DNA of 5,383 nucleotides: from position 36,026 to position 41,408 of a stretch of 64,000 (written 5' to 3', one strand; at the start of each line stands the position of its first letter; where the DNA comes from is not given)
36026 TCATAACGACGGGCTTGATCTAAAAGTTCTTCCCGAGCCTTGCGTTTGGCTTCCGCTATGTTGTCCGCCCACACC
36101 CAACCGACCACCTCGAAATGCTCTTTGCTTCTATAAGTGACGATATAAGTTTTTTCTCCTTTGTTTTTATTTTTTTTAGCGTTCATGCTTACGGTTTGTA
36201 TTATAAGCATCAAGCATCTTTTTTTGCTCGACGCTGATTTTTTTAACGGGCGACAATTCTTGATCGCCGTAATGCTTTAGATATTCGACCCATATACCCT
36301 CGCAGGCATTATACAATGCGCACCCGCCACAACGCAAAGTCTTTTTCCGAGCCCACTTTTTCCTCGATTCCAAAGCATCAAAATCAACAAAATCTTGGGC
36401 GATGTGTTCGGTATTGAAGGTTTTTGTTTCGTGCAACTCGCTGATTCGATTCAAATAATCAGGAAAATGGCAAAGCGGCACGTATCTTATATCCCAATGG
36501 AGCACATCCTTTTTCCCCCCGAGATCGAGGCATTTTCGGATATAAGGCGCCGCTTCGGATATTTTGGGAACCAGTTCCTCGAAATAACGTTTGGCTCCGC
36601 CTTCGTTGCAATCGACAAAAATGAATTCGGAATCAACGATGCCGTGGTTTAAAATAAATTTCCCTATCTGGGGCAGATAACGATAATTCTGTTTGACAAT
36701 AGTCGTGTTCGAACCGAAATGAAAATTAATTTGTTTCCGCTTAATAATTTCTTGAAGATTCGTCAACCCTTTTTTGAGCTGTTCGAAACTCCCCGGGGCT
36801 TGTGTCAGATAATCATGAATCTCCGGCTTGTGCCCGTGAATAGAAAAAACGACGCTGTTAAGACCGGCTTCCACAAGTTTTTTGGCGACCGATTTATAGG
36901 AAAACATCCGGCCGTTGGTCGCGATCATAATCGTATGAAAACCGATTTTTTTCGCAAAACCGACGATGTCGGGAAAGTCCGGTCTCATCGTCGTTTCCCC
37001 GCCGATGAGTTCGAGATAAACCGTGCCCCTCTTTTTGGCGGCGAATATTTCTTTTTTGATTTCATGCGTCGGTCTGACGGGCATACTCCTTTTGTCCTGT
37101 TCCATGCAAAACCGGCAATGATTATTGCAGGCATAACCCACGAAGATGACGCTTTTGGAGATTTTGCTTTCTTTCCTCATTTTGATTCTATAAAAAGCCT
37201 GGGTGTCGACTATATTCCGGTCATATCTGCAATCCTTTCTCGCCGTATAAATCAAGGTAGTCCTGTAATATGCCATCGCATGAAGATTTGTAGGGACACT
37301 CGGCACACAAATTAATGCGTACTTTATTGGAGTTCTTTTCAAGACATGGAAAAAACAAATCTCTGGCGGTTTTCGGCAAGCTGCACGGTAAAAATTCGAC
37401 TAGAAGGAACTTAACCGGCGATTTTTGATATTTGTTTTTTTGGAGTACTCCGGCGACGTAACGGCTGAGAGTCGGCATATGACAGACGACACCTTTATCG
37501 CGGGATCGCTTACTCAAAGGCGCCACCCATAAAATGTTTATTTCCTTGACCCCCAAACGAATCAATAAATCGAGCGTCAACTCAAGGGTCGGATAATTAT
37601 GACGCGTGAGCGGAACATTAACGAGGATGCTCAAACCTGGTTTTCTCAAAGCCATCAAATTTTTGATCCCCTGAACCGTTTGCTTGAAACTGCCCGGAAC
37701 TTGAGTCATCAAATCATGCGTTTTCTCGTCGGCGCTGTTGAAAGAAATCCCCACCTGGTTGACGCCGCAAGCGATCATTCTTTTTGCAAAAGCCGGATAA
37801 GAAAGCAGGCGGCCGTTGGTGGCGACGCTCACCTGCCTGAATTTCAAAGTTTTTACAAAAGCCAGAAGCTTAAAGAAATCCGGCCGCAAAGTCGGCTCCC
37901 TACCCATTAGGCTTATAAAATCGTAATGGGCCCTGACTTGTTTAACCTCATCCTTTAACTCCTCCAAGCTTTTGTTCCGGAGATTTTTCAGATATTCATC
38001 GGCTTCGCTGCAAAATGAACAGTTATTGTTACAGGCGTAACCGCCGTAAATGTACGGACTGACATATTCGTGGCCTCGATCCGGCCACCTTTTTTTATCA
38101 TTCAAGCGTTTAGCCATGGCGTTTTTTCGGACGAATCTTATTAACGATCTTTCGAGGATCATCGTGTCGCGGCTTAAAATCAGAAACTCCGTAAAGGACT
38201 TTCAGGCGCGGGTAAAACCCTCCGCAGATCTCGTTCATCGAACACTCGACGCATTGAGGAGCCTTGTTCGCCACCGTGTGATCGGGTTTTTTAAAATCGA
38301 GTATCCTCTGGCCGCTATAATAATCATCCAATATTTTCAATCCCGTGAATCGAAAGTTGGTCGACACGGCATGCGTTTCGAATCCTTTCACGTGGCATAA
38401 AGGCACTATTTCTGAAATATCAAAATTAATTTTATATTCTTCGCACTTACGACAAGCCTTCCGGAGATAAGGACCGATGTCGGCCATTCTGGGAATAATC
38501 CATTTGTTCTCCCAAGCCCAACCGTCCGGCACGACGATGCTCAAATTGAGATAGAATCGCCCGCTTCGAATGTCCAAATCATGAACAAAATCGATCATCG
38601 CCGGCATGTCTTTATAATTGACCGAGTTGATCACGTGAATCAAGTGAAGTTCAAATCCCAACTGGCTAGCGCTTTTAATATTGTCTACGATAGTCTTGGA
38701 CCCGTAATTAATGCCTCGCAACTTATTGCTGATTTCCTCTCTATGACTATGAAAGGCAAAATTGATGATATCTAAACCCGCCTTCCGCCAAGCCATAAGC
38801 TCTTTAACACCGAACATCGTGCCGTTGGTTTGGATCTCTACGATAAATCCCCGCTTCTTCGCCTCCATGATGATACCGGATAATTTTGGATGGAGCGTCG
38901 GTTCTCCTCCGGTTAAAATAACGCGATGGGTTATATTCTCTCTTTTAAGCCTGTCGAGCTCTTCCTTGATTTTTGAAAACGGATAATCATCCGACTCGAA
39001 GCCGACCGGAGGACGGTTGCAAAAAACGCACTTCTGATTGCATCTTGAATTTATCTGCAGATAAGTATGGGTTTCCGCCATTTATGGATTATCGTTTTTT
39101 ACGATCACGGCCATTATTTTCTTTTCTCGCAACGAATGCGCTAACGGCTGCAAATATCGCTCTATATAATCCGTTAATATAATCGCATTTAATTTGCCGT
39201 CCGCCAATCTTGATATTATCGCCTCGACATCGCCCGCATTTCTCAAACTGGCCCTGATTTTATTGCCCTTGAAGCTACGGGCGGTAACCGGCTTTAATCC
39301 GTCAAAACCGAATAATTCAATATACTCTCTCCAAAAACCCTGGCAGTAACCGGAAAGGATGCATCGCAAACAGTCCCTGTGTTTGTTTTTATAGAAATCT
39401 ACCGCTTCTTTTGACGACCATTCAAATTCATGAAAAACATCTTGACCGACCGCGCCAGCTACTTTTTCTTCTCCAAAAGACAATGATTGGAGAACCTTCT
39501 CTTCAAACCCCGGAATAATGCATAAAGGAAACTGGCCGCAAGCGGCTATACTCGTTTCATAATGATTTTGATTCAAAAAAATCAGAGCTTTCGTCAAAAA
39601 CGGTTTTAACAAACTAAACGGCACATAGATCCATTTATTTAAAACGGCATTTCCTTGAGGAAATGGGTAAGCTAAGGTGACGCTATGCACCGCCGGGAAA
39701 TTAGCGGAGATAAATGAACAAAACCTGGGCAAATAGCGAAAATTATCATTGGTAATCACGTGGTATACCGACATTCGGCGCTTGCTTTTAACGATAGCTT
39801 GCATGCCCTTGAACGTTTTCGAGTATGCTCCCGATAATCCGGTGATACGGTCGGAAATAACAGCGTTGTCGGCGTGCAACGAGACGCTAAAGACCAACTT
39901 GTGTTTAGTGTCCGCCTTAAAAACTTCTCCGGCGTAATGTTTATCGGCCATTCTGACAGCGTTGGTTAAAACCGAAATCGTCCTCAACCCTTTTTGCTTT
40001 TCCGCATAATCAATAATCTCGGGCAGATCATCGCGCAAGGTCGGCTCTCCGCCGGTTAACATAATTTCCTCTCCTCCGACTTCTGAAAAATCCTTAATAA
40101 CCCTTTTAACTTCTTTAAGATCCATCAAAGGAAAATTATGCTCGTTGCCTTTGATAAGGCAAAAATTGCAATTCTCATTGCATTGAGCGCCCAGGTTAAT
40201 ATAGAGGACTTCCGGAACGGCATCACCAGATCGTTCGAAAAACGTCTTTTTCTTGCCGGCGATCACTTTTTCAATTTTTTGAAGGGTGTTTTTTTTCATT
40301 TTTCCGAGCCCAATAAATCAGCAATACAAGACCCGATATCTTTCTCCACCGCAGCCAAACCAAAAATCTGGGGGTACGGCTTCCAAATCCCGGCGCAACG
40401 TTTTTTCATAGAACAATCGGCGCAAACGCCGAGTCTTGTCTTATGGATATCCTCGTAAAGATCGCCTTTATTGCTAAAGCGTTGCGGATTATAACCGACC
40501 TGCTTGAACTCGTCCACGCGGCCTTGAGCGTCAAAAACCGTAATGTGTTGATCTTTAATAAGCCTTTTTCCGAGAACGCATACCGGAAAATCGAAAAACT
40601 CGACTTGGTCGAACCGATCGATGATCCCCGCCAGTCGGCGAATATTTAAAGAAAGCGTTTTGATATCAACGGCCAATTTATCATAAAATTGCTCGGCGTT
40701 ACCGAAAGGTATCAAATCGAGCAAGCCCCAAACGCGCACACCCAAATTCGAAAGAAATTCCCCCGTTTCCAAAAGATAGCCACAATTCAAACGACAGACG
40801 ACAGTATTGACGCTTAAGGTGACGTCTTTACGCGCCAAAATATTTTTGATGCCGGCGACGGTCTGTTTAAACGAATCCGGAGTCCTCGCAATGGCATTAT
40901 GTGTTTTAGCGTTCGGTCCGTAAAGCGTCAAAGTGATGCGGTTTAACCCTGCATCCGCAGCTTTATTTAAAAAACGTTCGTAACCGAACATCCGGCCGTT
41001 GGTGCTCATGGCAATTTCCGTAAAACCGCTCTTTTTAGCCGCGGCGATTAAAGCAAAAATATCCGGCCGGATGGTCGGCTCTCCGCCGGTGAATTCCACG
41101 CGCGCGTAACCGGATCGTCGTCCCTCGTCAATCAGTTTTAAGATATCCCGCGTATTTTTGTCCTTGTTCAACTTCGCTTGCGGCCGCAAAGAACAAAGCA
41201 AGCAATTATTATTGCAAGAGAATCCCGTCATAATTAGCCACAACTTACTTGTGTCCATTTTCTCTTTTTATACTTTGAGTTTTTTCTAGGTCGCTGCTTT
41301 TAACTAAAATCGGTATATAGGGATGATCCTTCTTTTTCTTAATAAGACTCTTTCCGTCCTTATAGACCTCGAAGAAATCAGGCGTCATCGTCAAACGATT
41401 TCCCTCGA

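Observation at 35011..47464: Nine tandem radical-SAM/SPASM-like paralogs surrounding the HxS-repeat ORF: a hyper-expanded maturase array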

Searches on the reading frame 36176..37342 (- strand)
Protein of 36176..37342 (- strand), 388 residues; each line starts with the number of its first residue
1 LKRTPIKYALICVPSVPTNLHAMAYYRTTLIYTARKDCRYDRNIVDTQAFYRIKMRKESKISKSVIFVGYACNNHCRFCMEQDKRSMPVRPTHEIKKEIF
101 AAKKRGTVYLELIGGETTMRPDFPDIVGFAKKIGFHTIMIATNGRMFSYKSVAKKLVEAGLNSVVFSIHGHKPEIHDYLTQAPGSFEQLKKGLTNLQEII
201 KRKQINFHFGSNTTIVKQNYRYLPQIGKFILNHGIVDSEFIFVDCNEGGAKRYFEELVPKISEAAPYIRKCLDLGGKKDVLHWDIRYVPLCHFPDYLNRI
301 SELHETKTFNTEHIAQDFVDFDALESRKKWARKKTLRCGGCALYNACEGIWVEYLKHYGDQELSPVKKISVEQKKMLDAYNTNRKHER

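Call 3: search_protein_families(library=ncbifam, proteins=[window:36176-37342:-], max_evalue=0.01)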
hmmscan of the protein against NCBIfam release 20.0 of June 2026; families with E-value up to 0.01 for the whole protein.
window:36176-37342:- (388 aa): 43 families (the best 25 are shown)
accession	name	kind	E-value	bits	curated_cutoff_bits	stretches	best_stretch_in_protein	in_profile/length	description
NF038332.1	rSAM_rare_HxsC4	exception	1.9e-48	165.4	500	1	52-366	4-335/335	radical SAM protein HxsC4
TIGR03977.1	rSAM_pair_HxsC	equivalog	4.3e-24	84.9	267.9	1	42-301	5-261/292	His-Xaa-Ser system radical SAM maturase HxsC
TIGR04545.1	rSAM_ahbD_hemeb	equivalog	1.9e-18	67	500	1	69-253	7-184/339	heme b synthase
TIGR02668.1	moaA_archaeal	equivalog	3.2e-17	62.5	325.25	1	65-207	13-155/303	GTP 3',8-cyclase MoaA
NF045646.2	rSAM_Se_TrsS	equivalog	1.3e-16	60.2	490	1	65-181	89-208/441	radical SAM (seleno)protein TrsS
NF001199.0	PRK00164.2-1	equivalog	1.5e-16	60.4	231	1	64-207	14-157/308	GTP 3',8-cyclase MoaA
TIGR04053.2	TIGR04053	equivalog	5.8e-16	58.7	395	1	71-242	17-185/366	TIGR04053 family radical SAM/SPASM domain-containing protein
TIGR04133.1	rSAM_w_lipo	hypoth_equivalog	1.4e-15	57.1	425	1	51-236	13-195/350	TIGR04133 family radical SAM/SPASM protein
TIGR04317.1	W_rSAM_matur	equivalog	1.7e-15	57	380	1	66-234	8-175/349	tungsten cofactor oxidoreductase radical SAM maturase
TIGR04055.1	rSAM_NirJ2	equivalog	1.8e-15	57.3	500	1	71-251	9-181/326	putative heme d1 biosynthesis radical SAM protein NirJ2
TIGR02666.1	moaA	equivalog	4.1e-14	52.3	284.05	1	69-199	17-153/336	GTP 3',8-cyclase MoaA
TIGR04466.1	rSAM_BlsE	equivalog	9e-14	51.6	400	1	68-236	9-168/327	cytosylglucuronate decarboxylase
NF045702.1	rSAM_GDGT_ether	equivalog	1.2e-13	50.6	450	1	64-176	88-206/486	tetraether lipid synthase Tes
NF045574.1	sacti_mat_StsB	exception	2.9e-13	49.5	625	1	57-211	91-243/466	StsB family radical SAM/SPASM domain sactipeptide maturase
TIGR04054.1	rSAM_NirJ1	equivalog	3.6e-13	48.9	650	1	68-242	42-209/387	putative heme d1 biosynthesis radical SAM protein NirJ1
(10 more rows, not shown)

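Call 4: search_protein_families(library=pfam, proteins=[window:36176-37342:-], max_evalue=0.01)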
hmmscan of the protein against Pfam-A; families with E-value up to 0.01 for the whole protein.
window:36176-37342:- (388 aa): 2 families
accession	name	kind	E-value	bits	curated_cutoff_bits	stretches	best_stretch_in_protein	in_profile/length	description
PF04055.27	Radical_SAM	-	1e-21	78.2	29.5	1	68-209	3-144/166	Radical SAM superfamily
PF13353.11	Fer4_12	-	0.006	17.3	22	0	66-151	10-98/137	4Fe-4S single cluster domain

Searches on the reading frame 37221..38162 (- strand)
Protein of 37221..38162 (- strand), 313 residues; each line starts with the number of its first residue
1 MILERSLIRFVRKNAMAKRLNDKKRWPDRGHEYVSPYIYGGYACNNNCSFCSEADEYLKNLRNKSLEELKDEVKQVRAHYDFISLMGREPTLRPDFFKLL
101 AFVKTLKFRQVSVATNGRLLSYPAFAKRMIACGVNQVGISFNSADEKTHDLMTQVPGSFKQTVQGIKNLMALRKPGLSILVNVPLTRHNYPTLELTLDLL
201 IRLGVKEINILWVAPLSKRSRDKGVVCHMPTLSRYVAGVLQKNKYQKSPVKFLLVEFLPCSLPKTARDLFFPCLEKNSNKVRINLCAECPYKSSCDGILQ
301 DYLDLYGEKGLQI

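Call 3: search_protein_families(library=ncbifam, proteins=[window:37221-38162:-], max_evalue=0.01)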
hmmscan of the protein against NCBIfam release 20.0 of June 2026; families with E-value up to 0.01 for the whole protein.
window:37221-38162:- (313 aa): 50 families (the best 25 are shown)
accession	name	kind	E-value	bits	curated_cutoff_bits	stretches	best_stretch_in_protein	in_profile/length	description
NF038332.1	rSAM_rare_HxsC4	exception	1.5e-34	119.7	500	1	38-208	18-189/335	radical SAM protein HxsC4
TIGR03977.1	rSAM_pair_HxsC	equivalog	1.7e-26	92.8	267.9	1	43-299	34-289/292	His-Xaa-Ser system radical SAM maturase HxsC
TIGR04545.1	rSAM_ahbD_hemeb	equivalog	3.8e-24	85.8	500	1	43-218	9-180/339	heme b synthase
TIGR04055.1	rSAM_NirJ2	equivalog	1.1e-20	74.5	500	1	43-220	9-181/326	putative heme d1 biosynthesis radical SAM protein NirJ2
TIGR04251.1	SCM_rSAM_ScmF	equivalog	6.9e-19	68.4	400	1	37-219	7-188/353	SynChlorMet cassette radical SAM/SPASM protein ScmF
TIGR04317.1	W_rSAM_matur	equivalog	9.5e-19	67.7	380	1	43-242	13-212/349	tungsten cofactor oxidoreductase radical SAM maturase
TIGR04054.1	rSAM_NirJ1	equivalog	1.6e-17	63.3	650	1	43-202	45-199/387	putative heme d1 biosynthesis radical SAM protein NirJ1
TIGR02668.1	moaA_archaeal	equivalog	8.6e-17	61.1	325.25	1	43-209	19-182/303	GTP 3',8-cyclase MoaA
TIGR04053.2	TIGR04053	equivalog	2.3e-16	60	395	1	43-217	17-190/366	TIGR04053 family radical SAM/SPASM domain-containing protein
NF001199.0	PRK00164.2-1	equivalog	2.6e-16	59.6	231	1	43-171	21-147/308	GTP 3',8-cyclase MoaA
NF050035.1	rSAM_WgK_link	exception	3.1e-16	59.3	650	1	43-221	18-192/367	radical SAM/SPASM peptide maturase WgkB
TIGR03962.1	mycofact_rSAM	equivalog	1.6e-15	57.2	265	1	42-196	20-169/339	mycofactocin radical SAM maturase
TIGR04051.1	rSAM_NirJ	equivalog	4.7e-15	55.4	515.45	1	44-207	12-170/354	heme d1 biosynthesis radical SAM protein NirJ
TIGR02666.1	moaA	equivalog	7.9e-14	51.4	284.05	1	44-173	20-154/336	GTP 3',8-cyclase MoaA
TIGR04133.1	rSAM_w_lipo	hypoth_equivalog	2.1e-13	50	425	1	43-273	33-261/350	TIGR04133 family radical SAM/SPASM protein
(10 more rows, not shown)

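Call 4: search_protein_families(library=pfam, proteins=[window:37221-38162:-], max_evalue=0.01)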
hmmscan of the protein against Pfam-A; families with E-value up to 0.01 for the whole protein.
window:37221-38162:- (313 aa): 1 family
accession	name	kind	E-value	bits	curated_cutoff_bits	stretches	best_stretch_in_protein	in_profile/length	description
PF04055.27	Radical_SAM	-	5.6e-24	85.6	29.5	1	42-189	5-155/166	Radical SAM superfamily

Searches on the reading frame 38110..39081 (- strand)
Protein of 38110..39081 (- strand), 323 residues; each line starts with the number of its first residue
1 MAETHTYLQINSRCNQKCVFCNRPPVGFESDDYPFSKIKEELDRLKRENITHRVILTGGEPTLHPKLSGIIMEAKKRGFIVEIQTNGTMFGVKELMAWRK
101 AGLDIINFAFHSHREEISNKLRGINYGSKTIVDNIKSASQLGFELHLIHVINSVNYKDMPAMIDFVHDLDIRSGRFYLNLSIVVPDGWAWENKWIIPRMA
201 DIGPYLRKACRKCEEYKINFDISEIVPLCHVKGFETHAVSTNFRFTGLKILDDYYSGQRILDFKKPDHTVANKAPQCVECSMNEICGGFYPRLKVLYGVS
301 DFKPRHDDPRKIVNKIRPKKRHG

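Call 3: search_protein_families(library=ncbifam, proteins=[window:38110-39081:-], max_evalue=0.01)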
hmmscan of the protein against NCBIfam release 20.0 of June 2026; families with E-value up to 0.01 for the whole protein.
window:38110-39081:- (323 aa): 56 families (the best 25 are shown)
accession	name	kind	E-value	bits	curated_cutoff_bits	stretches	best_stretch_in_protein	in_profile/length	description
TIGR04317.1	W_rSAM_matur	equivalog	2.8e-19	69.4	380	1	6-204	6-205/349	tungsten cofactor oxidoreductase radical SAM maturase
NF045646.2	rSAM_Se_TrsS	equivalog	1e-18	67.1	490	1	7-166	89-251/441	radical SAM (seleno)protein TrsS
TIGR02668.1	moaA_archaeal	equivalog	1.1e-18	67.3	325.25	1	8-168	14-175/303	GTP 3',8-cyclase MoaA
TIGR03977.1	rSAM_pair_HxsC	equivalog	2.6e-18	65.9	267.9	1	3-232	24-254/292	His-Xaa-Ser system radical SAM maturase HxsC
TIGR02666.1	moaA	equivalog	6.6e-18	64.8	284.05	1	9-171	15-185/336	GTP 3',8-cyclase MoaA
TIGR04546.1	rSAM_ahbC_deAc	equivalog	5.6e-17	61.6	650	1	10-177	45-211/390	12,18-didecarboxysiroheme deacetylase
NF001199.0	PRK00164.2-1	equivalog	1.9e-16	60.1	231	1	8-169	16-178/308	GTP 3',8-cyclase MoaA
TIGR04051.1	rSAM_NirJ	equivalog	2.5e-15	56.3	515.45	1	12-179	10-174/354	heme d1 biosynthesis radical SAM protein NirJ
TIGR02109.1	PQQ_syn_pqqE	equivalog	7.5e-15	54.7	381.35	1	9-204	12-204/358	pyrroloquinoline quinone biosynthesis protein PqqE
NF050035.1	rSAM_WgK_link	exception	2.5e-14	53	650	1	9-252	14-250/367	radical SAM/SPASM peptide maturase WgkB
NF045702.1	rSAM_GDGT_ether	equivalog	1.1e-13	50.7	450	1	7-167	89-254/486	tetraether lipid synthase Tes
NF038283.1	viperin_w_prok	equivalog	1.2e-13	50.9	180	1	10-159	8-170/281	viperin family antiviral radical SAM protein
TIGR04303.1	GeoRSP_rSAM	equivalog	4.6e-13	49.4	400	1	9-175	10-173/325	GeoRSP system radical SAM/SPASM protein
TIGR04055.1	rSAM_NirJ2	equivalog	4.6e-13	49.4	500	1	12-218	8-209/326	putative heme d1 biosynthesis radical SAM protein NirJ2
TIGR04347.1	pseudo_SAM_Halo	equivalog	7.1e-13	48.6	525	1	10-177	44-210/390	TIGR04347 family pseudo-SAM/SPASM protein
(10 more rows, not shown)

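Call 4: search_protein_families(library=pfam, proteins=[window:38110-39081:-], max_evalue=0.01)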
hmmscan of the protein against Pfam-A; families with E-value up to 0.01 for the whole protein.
window:38110-39081:- (323 aa): 1 family
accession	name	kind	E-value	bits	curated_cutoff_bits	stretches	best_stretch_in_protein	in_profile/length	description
PF04055.27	Radical_SAM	-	2e-27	96.9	29.5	1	10-166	3-166/166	Radical SAM superfamily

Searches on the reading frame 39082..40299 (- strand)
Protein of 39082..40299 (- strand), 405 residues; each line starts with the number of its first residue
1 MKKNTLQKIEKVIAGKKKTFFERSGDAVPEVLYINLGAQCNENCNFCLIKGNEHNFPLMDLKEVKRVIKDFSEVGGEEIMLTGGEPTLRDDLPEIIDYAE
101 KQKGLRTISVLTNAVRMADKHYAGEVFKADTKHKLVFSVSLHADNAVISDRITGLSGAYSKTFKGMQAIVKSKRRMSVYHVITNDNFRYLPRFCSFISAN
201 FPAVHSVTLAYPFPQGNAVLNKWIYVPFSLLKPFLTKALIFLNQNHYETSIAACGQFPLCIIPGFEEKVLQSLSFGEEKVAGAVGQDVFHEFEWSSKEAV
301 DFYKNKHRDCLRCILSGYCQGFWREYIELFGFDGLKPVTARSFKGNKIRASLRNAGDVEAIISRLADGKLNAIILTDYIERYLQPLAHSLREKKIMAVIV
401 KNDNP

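Call 3: search_protein_families(library=ncbifam, proteins=[window:39082-40299:-], max_evalue=0.01)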
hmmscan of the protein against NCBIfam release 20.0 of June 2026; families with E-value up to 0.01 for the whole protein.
window:39082-40299:- (405 aa): 60 families (the best 25 are shown)
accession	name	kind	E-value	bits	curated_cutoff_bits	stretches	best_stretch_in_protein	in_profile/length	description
TIGR03977.1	rSAM_pair_HxsC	equivalog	1.5e-31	109.4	267.9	1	37-264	32-255/292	His-Xaa-Ser system radical SAM maturase HxsC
NF038332.1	rSAM_rare_HxsC4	exception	1.9e-27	96.3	500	2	30-197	14-181/335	radical SAM protein HxsC4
NF045574.1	sacti_mat_StsB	exception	1.9e-20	73.2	625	1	32-215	98-272/466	StsB family radical SAM/SPASM domain sactipeptide maturase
TIGR02668.1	moaA_archaeal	equivalog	9.7e-20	70.7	325.25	1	32-199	12-175/303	GTP 3',8-cyclase MoaA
NF001199.0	PRK00164.2-1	equivalog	2.2e-17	63.2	231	1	32-172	14-148/308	GTP 3',8-cyclase MoaA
TIGR02666.1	moaA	equivalog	2.5e-17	62.9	284.05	1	32-173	12-154/336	GTP 3',8-cyclase MoaA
TIGR04546.1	rSAM_ahbC_deAc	equivalog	6.6e-17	61.4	650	1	25-205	35-209/390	12,18-didecarboxysiroheme deacetylase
TIGR04054.1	rSAM_NirJ1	equivalog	1.1e-16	60.4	650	1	31-211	37-212/387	putative heme d1 biosynthesis radical SAM protein NirJ1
TIGR04545.1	rSAM_ahbD_hemeb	equivalog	2.5e-16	60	500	1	35-216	5-181/339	heme b synthase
NF045646.2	rSAM_Se_TrsS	equivalog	3.1e-16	58.9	490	1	34-130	90-187/441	radical SAM (seleno)protein TrsS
TIGR03962.1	mycofact_rSAM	equivalog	8.3e-15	54.8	265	1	25-221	7-196/339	mycofactocin radical SAM maturase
TIGR04051.1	rSAM_NirJ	equivalog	1.1e-14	54.2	515.45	1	31-197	3-163/354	heme d1 biosynthesis radical SAM protein NirJ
TIGR04053.2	TIGR04053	equivalog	1.3e-14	54.3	395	1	29-199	7-175/366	TIGR04053 family radical SAM/SPASM domain-containing protein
NF049973.1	radical_Rv1681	equivalog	2.6e-14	52.9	380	1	32-197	76-234/326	Rv1681 family radical SAM protein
TIGR04251.1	SCM_rSAM_ScmF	equivalog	1.6e-13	50.8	400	1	32-182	6-154/353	SynChlorMet cassette radical SAM/SPASM protein ScmF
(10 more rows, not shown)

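Call 4: search_protein_families(library=pfam, proteins=[window:39082-40299:-], max_evalue=0.01)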
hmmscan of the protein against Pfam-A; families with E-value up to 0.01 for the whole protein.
window:39082-40299:- (405 aa): 2 families
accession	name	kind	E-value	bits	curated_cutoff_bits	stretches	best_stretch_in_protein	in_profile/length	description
PF04055.27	Radical_SAM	-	4.2e-18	66.5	29.5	1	34-196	1-165/166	Radical SAM superfamily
PF13353.11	Fer4_12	-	0.0087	16.8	22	0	38-103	13-81/137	4Fe-4S single cluster domain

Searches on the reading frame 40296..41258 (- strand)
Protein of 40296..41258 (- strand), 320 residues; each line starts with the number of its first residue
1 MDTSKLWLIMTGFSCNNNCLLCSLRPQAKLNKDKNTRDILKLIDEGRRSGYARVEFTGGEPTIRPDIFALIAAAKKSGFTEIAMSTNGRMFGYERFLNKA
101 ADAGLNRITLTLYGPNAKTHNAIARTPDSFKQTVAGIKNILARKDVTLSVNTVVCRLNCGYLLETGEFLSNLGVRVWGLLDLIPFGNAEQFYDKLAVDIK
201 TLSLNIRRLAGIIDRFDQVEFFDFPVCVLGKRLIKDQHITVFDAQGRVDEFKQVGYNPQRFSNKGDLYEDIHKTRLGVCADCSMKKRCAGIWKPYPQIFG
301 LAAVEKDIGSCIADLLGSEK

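Call 3: search_protein_families(library=ncbifam, proteins=[window:40296-41258:-], max_evalue=0.01)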
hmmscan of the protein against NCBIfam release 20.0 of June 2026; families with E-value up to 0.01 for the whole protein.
window:40296-41258:- (320 aa): 46 families (the best 25 are shown)
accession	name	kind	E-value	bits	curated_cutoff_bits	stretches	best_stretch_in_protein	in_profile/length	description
NF038332.1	rSAM_rare_HxsC4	exception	1.3e-39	136.3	500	1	9-300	18-328/335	radical SAM protein HxsC4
TIGR03977.1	rSAM_pair_HxsC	equivalog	2.4e-32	112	267.9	1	8-237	29-261/292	His-Xaa-Ser system radical SAM maturase HxsC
TIGR04545.1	rSAM_ahbD_hemeb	equivalog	7.1e-25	88.1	500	1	13-193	8-186/339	heme b synthase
TIGR02668.1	moaA_archaeal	equivalog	9.7e-25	87.2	325.25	1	14-210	19-214/303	GTP 3',8-cyclase MoaA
TIGR04133.1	rSAM_w_lipo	hypoth_equivalog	5e-23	81.6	425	1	13-190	32-210/350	TIGR04133 family radical SAM/SPASM protein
TIGR04055.1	rSAM_NirJ2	equivalog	3.4e-22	79.4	500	1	11-194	6-186/326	putative heme d1 biosynthesis radical SAM protein NirJ2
NF001199.0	PRK00164.2-1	equivalog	7.1e-22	77.9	231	1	14-210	21-217/308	GTP 3',8-cyclase MoaA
TIGR04053.2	TIGR04053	equivalog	6.7e-21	74.9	395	1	14-191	17-195/366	TIGR04053 family radical SAM/SPASM domain-containing protein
TIGR04466.1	rSAM_BlsE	equivalog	1.3e-20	74.1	400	1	14-180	12-173/327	cytosylglucuronate decarboxylase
TIGR02666.1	moaA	equivalog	3.8e-20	72.1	284.05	1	14-207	19-217/336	GTP 3',8-cyclase MoaA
NF045646.2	rSAM_Se_TrsS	equivalog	4.6e-17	61.7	490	1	14-162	95-244/441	radical SAM (seleno)protein TrsS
NF050035.1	rSAM_WgK_link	exception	6.6e-17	61.6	650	1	13-190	17-192/367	radical SAM/SPASM peptide maturase WgkB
NF045574.1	sacti_mat_StsB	exception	1.4e-16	60.4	625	1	14-180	105-267/466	StsB family radical SAM/SPASM domain sactipeptide maturase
TIGR04251.1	SCM_rSAM_ScmF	equivalog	6.4e-16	58.7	400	1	14-163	13-163/353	SynChlorMet cassette radical SAM/SPASM protein ScmF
TIGR03913.1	rad_SAM_trio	equivalog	1.8e-15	56.3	591.75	1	13-191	27-201/477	GDL motif peptide-associated radical SAM/SPASM maturase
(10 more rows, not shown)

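Call 4: search_protein_families(library=pfam, proteins=[window:40296-41258:-], max_evalue=0.01)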
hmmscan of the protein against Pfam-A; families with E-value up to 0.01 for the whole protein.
window:40296-41258:- (320 aa): 2 families
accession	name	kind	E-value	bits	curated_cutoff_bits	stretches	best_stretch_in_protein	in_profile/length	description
PF04055.27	Radical_SAM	-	1.7e-20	74.3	29.5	1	13-150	5-147/166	Radical SAM superfamily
PF02811.25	PHP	-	0.00099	19.9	26.4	1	69-106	19-56/164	PHP domain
